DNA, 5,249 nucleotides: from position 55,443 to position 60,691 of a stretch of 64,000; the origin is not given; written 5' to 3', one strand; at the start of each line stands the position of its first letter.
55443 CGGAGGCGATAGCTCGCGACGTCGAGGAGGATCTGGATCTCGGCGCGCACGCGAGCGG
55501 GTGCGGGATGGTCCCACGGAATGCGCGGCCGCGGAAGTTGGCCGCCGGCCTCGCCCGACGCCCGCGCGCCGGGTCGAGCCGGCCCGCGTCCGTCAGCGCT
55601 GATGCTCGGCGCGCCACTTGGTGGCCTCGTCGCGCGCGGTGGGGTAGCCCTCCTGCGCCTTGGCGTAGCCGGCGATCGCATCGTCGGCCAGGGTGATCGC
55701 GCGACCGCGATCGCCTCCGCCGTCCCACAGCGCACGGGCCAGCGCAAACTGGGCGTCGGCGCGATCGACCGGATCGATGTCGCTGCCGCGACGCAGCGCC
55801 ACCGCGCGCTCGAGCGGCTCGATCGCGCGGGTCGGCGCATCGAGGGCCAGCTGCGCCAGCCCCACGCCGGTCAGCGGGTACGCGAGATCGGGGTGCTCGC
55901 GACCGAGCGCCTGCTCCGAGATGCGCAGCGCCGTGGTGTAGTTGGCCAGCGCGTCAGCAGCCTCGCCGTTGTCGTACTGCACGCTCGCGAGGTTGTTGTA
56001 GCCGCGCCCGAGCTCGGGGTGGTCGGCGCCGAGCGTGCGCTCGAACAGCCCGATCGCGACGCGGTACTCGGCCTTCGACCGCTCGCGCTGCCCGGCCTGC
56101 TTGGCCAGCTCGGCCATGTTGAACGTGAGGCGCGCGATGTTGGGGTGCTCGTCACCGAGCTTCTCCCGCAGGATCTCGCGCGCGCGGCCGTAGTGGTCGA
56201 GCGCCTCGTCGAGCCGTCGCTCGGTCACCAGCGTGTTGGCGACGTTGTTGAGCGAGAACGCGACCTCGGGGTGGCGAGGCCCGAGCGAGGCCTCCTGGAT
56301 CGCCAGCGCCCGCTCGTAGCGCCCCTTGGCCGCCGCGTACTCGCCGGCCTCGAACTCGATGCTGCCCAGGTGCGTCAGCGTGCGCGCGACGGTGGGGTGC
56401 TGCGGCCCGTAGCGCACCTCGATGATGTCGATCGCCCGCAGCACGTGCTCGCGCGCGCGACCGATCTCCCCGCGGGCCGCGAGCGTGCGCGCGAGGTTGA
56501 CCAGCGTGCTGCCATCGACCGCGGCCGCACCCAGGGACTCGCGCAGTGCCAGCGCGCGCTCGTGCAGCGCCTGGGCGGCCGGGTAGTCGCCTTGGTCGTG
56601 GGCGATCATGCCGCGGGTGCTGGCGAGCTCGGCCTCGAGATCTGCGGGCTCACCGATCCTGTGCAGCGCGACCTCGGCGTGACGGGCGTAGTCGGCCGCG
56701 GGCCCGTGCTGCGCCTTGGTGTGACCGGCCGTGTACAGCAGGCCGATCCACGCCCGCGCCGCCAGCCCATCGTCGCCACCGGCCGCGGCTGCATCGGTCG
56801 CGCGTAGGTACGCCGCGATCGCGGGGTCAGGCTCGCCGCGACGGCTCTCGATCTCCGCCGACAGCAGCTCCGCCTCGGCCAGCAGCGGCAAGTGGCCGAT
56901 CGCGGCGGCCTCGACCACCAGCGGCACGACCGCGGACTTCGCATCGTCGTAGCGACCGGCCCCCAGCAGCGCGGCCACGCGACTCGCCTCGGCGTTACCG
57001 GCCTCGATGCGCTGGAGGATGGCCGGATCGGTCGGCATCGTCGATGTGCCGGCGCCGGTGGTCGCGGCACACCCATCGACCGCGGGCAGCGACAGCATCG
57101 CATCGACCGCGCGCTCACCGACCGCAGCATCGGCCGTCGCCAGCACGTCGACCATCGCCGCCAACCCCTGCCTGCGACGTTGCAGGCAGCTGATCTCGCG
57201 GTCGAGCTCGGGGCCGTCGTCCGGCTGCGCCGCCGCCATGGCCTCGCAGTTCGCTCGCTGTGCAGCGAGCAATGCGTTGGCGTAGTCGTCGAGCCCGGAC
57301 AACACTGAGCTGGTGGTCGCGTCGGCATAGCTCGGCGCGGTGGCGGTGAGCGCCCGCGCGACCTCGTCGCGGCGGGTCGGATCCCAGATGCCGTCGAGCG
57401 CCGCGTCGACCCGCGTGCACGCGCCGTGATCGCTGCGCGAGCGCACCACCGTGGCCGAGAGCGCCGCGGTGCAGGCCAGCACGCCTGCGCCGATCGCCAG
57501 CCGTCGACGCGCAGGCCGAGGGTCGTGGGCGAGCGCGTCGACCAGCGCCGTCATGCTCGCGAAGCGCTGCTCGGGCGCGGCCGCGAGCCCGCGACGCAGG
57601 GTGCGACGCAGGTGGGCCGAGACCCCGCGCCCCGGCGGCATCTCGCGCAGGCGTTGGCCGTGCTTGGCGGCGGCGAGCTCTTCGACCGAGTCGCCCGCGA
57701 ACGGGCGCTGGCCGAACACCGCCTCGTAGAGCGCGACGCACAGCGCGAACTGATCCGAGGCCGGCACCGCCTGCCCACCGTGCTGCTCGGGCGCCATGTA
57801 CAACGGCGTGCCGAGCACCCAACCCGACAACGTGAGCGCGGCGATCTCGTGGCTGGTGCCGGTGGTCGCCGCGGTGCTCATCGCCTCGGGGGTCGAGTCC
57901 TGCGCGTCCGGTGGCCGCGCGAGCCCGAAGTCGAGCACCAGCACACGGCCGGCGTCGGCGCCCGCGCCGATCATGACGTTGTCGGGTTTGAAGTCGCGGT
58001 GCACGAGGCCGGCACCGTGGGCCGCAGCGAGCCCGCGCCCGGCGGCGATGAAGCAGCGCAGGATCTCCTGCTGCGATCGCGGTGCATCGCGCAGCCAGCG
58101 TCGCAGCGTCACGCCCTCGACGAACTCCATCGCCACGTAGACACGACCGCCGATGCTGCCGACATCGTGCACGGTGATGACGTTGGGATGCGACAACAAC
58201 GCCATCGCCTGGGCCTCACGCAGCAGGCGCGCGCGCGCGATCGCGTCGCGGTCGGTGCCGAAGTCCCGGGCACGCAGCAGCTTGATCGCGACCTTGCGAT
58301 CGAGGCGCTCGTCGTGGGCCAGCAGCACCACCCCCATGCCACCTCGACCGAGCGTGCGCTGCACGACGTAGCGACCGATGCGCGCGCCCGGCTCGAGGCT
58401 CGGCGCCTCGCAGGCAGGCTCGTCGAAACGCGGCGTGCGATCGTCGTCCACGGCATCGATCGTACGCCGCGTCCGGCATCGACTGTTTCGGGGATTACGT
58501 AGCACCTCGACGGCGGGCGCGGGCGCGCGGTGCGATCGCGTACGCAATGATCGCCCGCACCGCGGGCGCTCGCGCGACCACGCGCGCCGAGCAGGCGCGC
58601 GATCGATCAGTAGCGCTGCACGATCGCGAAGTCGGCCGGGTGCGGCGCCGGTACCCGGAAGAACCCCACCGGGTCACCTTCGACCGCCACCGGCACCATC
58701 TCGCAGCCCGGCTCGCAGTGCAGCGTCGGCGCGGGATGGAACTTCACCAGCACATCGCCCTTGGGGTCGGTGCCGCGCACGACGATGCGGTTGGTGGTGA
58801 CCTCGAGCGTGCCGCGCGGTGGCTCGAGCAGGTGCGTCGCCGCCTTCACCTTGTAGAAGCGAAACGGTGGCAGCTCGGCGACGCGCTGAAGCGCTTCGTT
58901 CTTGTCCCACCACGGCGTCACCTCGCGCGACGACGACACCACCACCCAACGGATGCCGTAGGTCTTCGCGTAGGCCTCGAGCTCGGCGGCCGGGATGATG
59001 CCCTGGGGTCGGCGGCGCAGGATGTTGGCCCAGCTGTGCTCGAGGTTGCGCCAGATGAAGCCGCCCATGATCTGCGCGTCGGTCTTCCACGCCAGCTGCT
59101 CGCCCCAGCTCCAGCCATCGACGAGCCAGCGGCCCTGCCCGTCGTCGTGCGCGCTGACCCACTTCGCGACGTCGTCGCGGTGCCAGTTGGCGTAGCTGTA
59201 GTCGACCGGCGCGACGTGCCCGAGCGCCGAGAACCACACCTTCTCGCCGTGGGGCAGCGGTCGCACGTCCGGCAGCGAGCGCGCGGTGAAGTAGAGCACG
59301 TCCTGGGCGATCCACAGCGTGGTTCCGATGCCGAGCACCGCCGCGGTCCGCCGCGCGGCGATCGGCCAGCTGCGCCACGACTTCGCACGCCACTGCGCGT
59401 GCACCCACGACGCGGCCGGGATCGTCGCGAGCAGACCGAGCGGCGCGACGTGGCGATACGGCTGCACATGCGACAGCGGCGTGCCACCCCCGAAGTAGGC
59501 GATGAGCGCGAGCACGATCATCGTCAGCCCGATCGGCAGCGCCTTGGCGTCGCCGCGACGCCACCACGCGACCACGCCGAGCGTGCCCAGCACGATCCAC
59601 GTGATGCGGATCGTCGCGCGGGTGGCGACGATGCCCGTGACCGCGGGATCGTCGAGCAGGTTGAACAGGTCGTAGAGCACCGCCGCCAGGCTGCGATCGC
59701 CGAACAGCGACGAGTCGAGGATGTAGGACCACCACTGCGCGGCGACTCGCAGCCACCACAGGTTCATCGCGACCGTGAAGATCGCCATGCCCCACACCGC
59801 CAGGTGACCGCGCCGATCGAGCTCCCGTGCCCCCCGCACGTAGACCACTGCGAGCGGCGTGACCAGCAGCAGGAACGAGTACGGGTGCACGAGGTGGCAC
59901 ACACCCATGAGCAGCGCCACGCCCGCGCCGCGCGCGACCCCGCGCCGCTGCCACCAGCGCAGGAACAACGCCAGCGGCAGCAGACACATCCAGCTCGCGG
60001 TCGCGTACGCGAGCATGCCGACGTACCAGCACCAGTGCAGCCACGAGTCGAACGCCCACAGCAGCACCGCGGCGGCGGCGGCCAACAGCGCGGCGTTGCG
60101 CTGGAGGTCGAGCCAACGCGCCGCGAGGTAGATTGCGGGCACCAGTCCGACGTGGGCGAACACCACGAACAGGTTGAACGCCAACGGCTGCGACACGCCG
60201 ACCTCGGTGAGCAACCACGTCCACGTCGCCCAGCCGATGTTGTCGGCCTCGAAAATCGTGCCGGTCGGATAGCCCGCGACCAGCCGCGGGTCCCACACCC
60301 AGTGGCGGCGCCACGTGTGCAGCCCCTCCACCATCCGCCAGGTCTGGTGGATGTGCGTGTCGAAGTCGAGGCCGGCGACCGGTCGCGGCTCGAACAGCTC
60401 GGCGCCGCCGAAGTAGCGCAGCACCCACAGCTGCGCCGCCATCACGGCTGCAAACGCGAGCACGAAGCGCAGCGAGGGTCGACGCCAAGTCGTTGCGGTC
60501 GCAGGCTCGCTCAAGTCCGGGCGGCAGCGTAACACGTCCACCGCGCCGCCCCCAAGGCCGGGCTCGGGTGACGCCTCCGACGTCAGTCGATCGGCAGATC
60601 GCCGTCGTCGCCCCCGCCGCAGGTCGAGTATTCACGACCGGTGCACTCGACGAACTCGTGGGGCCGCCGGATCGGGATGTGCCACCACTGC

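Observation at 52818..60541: Envelope locus: STK-TPR kinase, UbiA prenyltransferase (GTGA-coupled to a 12-TM membrane protein), and a second 12-TM Trp-rich membrane protein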

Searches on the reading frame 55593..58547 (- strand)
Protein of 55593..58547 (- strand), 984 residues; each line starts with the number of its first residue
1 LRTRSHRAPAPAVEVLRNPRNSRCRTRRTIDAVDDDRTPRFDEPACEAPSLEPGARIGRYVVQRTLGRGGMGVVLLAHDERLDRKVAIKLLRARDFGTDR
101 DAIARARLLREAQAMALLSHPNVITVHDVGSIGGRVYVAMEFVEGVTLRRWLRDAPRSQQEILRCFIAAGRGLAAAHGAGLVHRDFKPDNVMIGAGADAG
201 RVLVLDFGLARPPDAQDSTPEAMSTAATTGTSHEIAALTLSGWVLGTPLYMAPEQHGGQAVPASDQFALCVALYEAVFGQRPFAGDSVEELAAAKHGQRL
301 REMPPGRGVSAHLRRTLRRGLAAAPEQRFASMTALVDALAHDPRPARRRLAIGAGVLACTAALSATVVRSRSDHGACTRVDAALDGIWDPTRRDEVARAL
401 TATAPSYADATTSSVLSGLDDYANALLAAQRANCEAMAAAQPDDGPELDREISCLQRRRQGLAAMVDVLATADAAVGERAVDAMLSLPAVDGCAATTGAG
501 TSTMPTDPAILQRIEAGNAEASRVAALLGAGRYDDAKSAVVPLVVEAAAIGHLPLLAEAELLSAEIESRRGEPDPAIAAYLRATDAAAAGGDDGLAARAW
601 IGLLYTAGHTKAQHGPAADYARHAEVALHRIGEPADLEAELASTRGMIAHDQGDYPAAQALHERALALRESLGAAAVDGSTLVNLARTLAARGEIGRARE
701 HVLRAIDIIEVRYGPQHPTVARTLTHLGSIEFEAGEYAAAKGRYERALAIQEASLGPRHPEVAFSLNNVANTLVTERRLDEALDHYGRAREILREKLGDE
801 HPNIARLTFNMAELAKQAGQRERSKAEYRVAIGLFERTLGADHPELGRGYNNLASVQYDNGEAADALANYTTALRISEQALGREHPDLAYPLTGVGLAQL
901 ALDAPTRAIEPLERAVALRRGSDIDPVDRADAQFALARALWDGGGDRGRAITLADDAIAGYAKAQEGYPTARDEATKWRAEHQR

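Call 6: search_protein_families(library=pfam, proteins=[window:55593-58547:-], max_evalue=0.1)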
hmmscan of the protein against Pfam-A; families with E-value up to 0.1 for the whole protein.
window:55593-58547:- (984 aa): 17 families
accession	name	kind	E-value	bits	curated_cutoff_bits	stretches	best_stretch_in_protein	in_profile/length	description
PF13424.12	TPR_12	-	5.3e-52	174.4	30.1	7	720-795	2-77/77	Tetratricopeptide repeat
PF13374.12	TPR_10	-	1.3e-35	120.7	27.5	6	720-761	1-42/42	Tetratricopeptide repeat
PF00069.31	Pkinase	-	3.7e-33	115.5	31.7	1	60-334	1-257/263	Protein kinase domain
PF24885.1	TPR_NPHP3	-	3.1e-22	79.6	100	3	686-774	106-194/239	Nephrocystin-3 TPR domain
PF07714.23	PK_Tyr_Ser-Thr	-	9e-21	74.8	23.1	1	62-336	3-255/258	Protein tyrosine and serine/threonine kinase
PF00515.34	TPR_1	-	2.3e-13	49.8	27.8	1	848-877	2-31/34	Tetratricopeptide repeat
PF07719.23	TPR_2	-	2.1e-09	37.2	27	1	848-878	2-32/34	Tetratricopeptide repeat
PF17874.7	TPR_MalT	-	1.1e-08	35.2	45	1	640-821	2-177/336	MalT-like TPR region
PF13181.12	TPR_8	-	1.8e-06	28.1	25.7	0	848-878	2-32/34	Tetratricopeptide repeat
PF01636.29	APH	-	1.3e-05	25.5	23.2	2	180-212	169-199/239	Phosphotransferase enzyme family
PF13414.12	TPR_11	-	0.00027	21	26.8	0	728-752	1-25/42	TPR repeat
PF13431.12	TPR_17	-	0.001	19.6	24.4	0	844-867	10-33/34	Tetratricopeptide repeat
PF13432.12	TPR_16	-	0.0058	17.5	32.7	1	819-879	4-63/65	Tetratricopeptide repeat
PF03704.23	BTAD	-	0.041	14.7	22.1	1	802-884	52-133/146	Bacterial transcriptional activator domain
PF13176.12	TPR_7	-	0.047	14.2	27.9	0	647-672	7-32/36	Tetratricopeptide repeat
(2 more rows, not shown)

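Call 7: search_protein_families(library=ncbifam, proteins=[window:55593-58547:-], max_evalue=0.1)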
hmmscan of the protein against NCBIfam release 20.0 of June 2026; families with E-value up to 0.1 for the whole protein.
window:55593-58547:- (984 aa): 19 families
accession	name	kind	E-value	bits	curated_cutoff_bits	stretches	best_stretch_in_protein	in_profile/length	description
NF033483.0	PknB_PASTA_kin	equivalog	2.2e-60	205.3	450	1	58-341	7-267/563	Stk1 family PASTA domain-containing Ser/Thr kinase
NF052427.1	StpK7MSMEG_1200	equivalog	1.5e-44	152.5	900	1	56-363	5-288/601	serine/threonine protein kinase StpK7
NF009651.0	PRK13184.1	equivalog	1.5e-44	152.3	839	1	57-339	1-287/932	serine/threonine-protein kinase PknD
NF047741.1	antiphage_MADS6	equivalog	5.8e-38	130.8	460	2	147-344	284-462/612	methylation-associated defense system protein kinase MAD6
TIGR03903.1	TOMM_kin_cyc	equivalog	1.3e-32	112.7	705.75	1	84-337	4-242/1267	TOMM system kinase/cyclase fusion protein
NF040586.1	FxSxx_TPR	equivalog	1.1e-24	87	300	1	639-917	428-710/830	FxSxx-COOH system tetratricopeptide repeat protein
NF038150.1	lanthi_synth_IV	equivalog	9.6e-23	80.4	650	1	51-428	182-522/851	class IV lanthionine synthetase LanL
NF002725.1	PRK02603.1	equivalog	1.5e-08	34.8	143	1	734-837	48-145/173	photosystem I assembly protein Ycf3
NF058632.1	SerThrKinPrkT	equivalog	2.3e-08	33.4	280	1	59-199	22-156/322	serine/threonine protein kinase PrkT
TIGR03724.2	arch_bud32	equivalog_domain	2.7e-08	33.5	125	1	102-212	34-133/193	KEOPS complex kinase/ATPase Bud32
NF011463.0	PRK14879.1-4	equivalog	9.7e-08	31.7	188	1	101-211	58-161/237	Kae1-associated kinase Bud32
NF011464.0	PRK14879.1-7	equivalog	3.7e-07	30.1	246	1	102-211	53-150/221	Kae1-associated kinase Bud32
NF047371.1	FlcA_CTERM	equivalog_domain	9.7e-06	24.3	300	2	668-792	336-468/646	periplasmic flagellar collar protein FlcA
NF007174.0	PRK09605.1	equivalog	1e-05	24.2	447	1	102-214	377-477/535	bifunctional N(6)-L-threonylcarbamoyladenine synthase/serine/threonine protein kinase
NF033920.0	C39_PA2778_fam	equivalog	1.1e-05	25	150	0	820-877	198-254/255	PA2778 family cysteine peptidase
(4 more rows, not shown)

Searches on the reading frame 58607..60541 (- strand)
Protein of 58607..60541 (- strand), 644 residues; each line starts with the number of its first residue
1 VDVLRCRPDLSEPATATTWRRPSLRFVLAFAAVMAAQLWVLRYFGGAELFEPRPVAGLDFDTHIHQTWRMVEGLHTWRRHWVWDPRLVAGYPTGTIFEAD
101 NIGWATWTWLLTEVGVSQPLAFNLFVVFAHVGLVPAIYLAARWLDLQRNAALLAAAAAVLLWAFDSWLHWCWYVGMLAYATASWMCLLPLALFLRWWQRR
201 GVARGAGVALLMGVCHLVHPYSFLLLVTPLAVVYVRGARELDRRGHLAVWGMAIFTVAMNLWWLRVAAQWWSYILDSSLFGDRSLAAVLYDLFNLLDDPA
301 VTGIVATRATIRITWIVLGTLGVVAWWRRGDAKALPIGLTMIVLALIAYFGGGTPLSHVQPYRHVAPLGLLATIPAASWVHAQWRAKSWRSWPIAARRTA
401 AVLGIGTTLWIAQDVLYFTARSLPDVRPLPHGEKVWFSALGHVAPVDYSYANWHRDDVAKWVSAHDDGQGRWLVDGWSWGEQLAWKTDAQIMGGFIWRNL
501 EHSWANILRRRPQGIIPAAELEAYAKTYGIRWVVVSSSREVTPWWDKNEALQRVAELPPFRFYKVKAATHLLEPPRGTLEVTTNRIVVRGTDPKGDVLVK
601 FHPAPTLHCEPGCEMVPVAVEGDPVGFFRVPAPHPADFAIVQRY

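Call 6: search_protein_families(library=pfam, proteins=[window:58607-60541:-], max_evalue=0.1)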
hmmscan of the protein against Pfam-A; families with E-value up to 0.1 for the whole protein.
window:58607-60541:- (644 aa): 0 families

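Call 7: search_protein_families(library=ncbifam, proteins=[window:58607-60541:-], max_evalue=0.1)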
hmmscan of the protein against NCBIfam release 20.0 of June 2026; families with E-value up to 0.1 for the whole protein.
window:58607-60541:- (644 aa): 0 families

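Call 9: find_homologous_proteins(query=window:58607-60541:-)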
Query window:58607-60541:- (644 aa): 105 proteins with E <= 0.001 among 8000 candidates.
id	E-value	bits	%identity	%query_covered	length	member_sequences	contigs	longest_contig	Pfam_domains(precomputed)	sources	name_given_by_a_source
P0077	0.0e+0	1474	100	99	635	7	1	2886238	-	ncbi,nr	ncbi:MAG: hypothetical protein IPK74_06260 [Deltaproteobacteria bacterium]|nr:hypothetical protein [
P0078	0.0e+0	1088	76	94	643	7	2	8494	-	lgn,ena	-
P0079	0.0e+0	1020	70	97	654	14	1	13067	-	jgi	jgi:hypothetical protein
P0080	6.1e-296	1001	66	99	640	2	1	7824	-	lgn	-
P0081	8.0e-295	998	69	97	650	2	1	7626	-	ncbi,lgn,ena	-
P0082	2.8e-292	989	67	98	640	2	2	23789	-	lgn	-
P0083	9.2e-291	984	68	100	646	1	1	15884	-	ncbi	-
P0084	3.6e-290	982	68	96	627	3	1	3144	-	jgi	jgi:hypothetical protein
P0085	3.9e-287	972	68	96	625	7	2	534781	-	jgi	jgi:hypothetical protein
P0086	5.7e-265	899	63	94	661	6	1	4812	-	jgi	jgi:hypothetical protein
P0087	1.2e-261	888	61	99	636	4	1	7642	-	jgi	jgi:hypothetical protein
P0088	9.6e-261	885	62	94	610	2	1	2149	-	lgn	-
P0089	1.2e-254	865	61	96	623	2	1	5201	-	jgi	jgi:hypothetical protein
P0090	2.7e-217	741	53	97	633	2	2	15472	-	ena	-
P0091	1.2e-216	739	54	94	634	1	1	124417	-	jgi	jgi:hypothetical protein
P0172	1.4e-127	445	39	96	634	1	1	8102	PF10131.16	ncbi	-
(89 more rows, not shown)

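Call 16: search_solved_structures(query=A2, max_evalue=10)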
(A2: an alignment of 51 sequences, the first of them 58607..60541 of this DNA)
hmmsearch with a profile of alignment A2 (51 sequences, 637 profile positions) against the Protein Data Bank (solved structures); distinct sequences matched with E-value up to 10: 5.
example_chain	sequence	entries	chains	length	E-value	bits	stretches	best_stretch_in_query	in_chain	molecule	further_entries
9ehl_G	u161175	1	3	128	0.52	11.9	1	137-178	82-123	IOMAmin5 Fab Heavy Chain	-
7tqg_H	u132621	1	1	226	0.54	11.9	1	132-178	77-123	IOMA iGL Fab Heavy Chain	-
9ehm_H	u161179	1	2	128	0.55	11.9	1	137-178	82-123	IOMAmin5 Fab Heavy Chain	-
4a64_A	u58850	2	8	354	0.76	11.4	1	411-537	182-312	CULLIN-4B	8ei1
5t3x_D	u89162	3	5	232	1.3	10.6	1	137-178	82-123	IOMA Heavy Chain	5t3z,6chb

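Call 29: predict_structure(alignment_id=A2)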
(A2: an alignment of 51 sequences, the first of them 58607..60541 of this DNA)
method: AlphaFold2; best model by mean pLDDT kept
length: 644 residues; sequences in the alignment: 51
mean_pLDDT: 90.5   pTM: 0.91
mean pLDDT of the five models: 90.5, 90.0, 89.7, 89.5, 87.7
residues with pLDDT >= 90: 476; 70-90: 119; 50-70: 33; < 50: 16
segments of 3 or more residues with pLDDT < 50: 1-16
pLDDT, mean of each block of 10 residues (from residue 1): 44 53 95 98 96 92 92 94 85 74 94 98 97 98 97 98 93 91 97 97 97 95 95 96 97 96 89 74 80 75 71 97 98 97 95 85 94 98 94 95 94 90 81 65 72 93 95 92 93 79 90 94 97 94 95 96 97 95 96 98 93 96 94 98 91
secondary structure, 60 per line:
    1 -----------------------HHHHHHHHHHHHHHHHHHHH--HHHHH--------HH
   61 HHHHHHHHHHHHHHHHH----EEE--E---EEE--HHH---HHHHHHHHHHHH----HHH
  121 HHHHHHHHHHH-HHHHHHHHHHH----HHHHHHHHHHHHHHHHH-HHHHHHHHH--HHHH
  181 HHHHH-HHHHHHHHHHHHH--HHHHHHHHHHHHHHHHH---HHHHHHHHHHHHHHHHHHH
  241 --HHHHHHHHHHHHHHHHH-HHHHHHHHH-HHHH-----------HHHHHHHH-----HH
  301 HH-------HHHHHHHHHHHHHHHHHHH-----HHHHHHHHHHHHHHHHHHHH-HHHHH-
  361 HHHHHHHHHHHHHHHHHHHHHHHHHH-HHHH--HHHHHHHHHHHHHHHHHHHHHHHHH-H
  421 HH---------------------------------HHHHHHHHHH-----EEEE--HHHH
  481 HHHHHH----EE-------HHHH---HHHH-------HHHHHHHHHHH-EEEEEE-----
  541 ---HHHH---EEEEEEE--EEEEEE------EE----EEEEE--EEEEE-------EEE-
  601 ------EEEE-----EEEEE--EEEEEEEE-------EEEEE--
elements in order: H24-43 H46-50 H59-77 E82-84 E91-93 H102-113 H118-131 H133-143 H148-164 H166-174 H177-185 H187-199 H202-218 H222-240 H243-259 H261-269 H271-274 H286-293 H299-302 H310-328 H334-353 H355-359 H361-386 H388-391 H394-418 H456-465 E471-474 H477-486 H500-503 H507-510 H518-528 E530-535 H544-547 E551-557 E560-565 E578-582 E585-589 E597-599 E607-610 E616-620 E623-630 E638-642

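Call 32: fold_search(model_id=the predicted structure, library=pdb)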
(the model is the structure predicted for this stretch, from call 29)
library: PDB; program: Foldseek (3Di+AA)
matches with E <= 10: 349; with E <= 0.001: 28
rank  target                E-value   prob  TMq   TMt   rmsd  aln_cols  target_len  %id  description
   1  8agc_A                3.4e-08  1.00  0.50  0.47  11.8       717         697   12  Structure of yeast oligosaccharylransferase complex with lipid-linked oligosaccharide and non-acceptor peptide bound (released 2022-12-07)
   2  8age_A                4.2e-08  1.00  0.53  0.53  10.8       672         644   12  Structure of yeast oligosaccharylransferase complex with acceptor peptide bound (released 2022-12-07)
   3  8b6l_I                1.0e-07  1.00  0.53  0.51  11.2       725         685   12  Subtomogram average of the human Sec61-TRAP-OSTA-translocon (released 2022-12-07)
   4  9n9j_I                1.1e-07  1.00  0.48  0.44  17.4       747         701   12  Structure of a GRP94 folding intermediate engaged with a CCDC134- and FKBP11-bound secretory translocon (released 2025-11-19)
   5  8pn9_A                1.5e-07  1.00  0.49  0.49  12.1       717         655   14  Structure of human oligosaccharyltransferase OST-A complex bound to NGI-1 (released 2024-05-08)
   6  6ezn_F                1.7e-07  1.00  0.48  0.48  13.5       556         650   13  Cryo-EM structure of the yeast oligosaccharyltransferase (OST) complex (released 2018-01-17)
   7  6c26_A                2.0e-07  1.00  0.46  0.46  14.0       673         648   12  The Cryo-EM structure of a eukaryotic oligosaccharyl transferase complex (released 2018-01-31)
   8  7e9s_A                2.0e-07  1.00  0.45  0.35  15.9       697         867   11  Archaeal oligosaccharyltransferase AglB from Archaeoglobus fulgidus in complex with an inhibitory peptide and a dolich (released 2021-09-08)
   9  6s7o_A                2.1e-07  1.00  0.47  0.46  11.9       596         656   12  Cryo-EM structure of human oligosaccharyltransferase complex OST-A (released 2019-12-18)
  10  7oci_F                3.6e-07  1.00  0.48  0.48  10.6       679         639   13  Cryo-EM structure of yeast Ost6p containing oligosaccharyltransferase complex (released 2022-02-16)
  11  3rce_A                4.1e-07  1.00  0.44  0.42  19.5       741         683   12  Bacterial oligosaccharyltransferase PglB (released 2011-06-15)
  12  3waj                  4.3e-07  1.00  0.43  0.36  16.2       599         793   13  Crystal structure of the Archaeoglobus fulgidus oligosaccharyltransferase (O29867_ARCFU) complex with Zn and sulfate (released 2013-10-30)
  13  3wak                  5.9e-07  1.00  0.45  0.35  16.2       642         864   11  Crystal structure of the Archaeoglobus fulgidus oligosaccharyltransferase (O29867_ARCFU) in the apo form (released 2013-10-30)
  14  6ftg_5                7.7e-07  1.00  0.50  0.50  12.5       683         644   12  Subtomogram average of OST-containing ribosome-translocon complexes from canine rough microsomal membranes (released 2018-03-21)
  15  5ogl_A                7.7e-07  1.00  0.42  0.39  17.6       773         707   11  Structure of bacterial oligosaccharyltransferase PglB in complex with an acceptor peptide and an lipid-linked oligosac (released 2017-10-25)
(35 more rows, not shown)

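Call 56: search_protein_families(library=pfam, alignment_id=A2, max_evalue=1)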
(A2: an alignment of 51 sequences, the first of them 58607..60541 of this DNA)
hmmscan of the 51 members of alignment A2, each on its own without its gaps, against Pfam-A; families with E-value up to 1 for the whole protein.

A. member 1, window:58607-60541:- (644 aa): 0 families

B. families by the number of members that match (of 51 scanned): 14 families
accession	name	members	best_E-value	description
PF10131.15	PTPS_related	15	3.6e-07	6-pyruvoyl-tetrahydropterin synthase related domain; membrane protein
PF12822.12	ECF_trnsprt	4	0.065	ECF transporter, substrate-specific component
PF04612.17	T2SSM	2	0.13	Type II secretion system (T2SS), protein M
PF19853.4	DUF6328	2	0.31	Family of unknown function (DUF6328)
PF11190.13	DUF2976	1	0.046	Protein of unknown function (DUF2976)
PF04418.17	DUF543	1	0.13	Domain of unknown function (DUF543)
PF08029.16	HisG_C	1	0.19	HisG, C-terminal domain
PF04531.18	Phage_holin_1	1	0.21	Bacteriophage holin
PF15498.11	Dendrin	1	0.21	Nephrin and CD2AP-binding protein, Dendrin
PF08240.17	ADH_N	1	0.25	Alcohol dehydrogenase GroES-like domain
PF23521.1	YKL023C-A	1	0.26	YKL023C-A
PF10328.15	7TM_GPCR_Srx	1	0.27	Serpentine type 7TM GPCR chemoreceptor Srx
PF24283.1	DUF7471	1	0.41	Family of unknown function (DUF7471)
PF17272.7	DUF5337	1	0.62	Family of unknown function (DUF5337)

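Call 74: find_encoding_contigs(protein=P0077, flank=10000, max_places=2)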
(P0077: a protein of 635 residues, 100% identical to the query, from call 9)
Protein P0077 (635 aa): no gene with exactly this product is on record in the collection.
